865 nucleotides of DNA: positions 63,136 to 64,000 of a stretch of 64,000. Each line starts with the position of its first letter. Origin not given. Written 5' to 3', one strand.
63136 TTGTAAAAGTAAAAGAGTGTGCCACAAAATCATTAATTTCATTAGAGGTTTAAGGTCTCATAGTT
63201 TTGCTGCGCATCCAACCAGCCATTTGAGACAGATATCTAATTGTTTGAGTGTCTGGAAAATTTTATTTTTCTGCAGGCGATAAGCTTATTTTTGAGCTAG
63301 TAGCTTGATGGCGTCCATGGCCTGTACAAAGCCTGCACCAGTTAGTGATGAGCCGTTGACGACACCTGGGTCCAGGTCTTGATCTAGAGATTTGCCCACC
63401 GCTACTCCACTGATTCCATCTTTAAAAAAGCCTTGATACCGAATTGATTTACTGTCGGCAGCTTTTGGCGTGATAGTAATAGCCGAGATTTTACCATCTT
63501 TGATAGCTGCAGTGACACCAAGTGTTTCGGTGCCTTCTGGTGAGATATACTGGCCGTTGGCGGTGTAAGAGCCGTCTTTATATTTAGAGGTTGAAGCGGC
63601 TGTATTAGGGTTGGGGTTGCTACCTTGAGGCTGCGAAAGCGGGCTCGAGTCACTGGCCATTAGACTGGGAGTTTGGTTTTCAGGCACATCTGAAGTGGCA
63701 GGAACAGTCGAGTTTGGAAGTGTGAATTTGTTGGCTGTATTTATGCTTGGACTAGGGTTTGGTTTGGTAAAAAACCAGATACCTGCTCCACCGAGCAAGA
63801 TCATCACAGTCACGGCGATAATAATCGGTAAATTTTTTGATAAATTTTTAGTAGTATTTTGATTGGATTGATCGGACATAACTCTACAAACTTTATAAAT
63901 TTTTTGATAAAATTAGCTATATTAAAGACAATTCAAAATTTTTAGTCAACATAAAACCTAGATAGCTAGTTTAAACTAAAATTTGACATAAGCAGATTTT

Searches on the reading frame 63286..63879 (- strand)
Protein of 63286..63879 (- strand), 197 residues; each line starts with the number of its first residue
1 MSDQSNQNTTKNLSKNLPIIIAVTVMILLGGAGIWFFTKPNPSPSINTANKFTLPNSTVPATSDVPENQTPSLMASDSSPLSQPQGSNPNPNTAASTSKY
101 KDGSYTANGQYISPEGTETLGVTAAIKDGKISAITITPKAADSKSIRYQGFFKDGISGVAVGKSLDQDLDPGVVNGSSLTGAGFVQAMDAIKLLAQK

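Call 31: search_protein_families(library=pfam, proteins=[window:63286-63879:-], max_evalue=0.01)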
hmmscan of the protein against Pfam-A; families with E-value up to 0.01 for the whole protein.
window:63286-63879:- (197 aa): 0 families

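Call 69: find_encoding_contigs(protein=window:63286-63879:-, flank=10000, max_places=4)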
Protein window:63286-63879:- (197 aa): 6 contigs read that carry it; 2 places shown.
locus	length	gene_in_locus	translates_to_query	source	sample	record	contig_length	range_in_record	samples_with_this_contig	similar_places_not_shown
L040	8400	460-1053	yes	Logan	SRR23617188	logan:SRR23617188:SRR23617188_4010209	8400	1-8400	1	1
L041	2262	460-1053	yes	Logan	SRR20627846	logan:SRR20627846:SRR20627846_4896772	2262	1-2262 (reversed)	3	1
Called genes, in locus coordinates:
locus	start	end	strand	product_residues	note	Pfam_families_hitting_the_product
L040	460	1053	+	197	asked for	-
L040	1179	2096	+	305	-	PF02424:ApbE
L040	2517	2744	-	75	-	-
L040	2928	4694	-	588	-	PF00990:GGDEF (faint)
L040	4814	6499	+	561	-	PF00587:tRNA-synt_2b, PF03129:HGTP_anticodon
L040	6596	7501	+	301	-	PF04203:Sortase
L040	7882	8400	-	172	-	?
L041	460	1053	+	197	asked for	-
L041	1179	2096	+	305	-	PF02424:ApbE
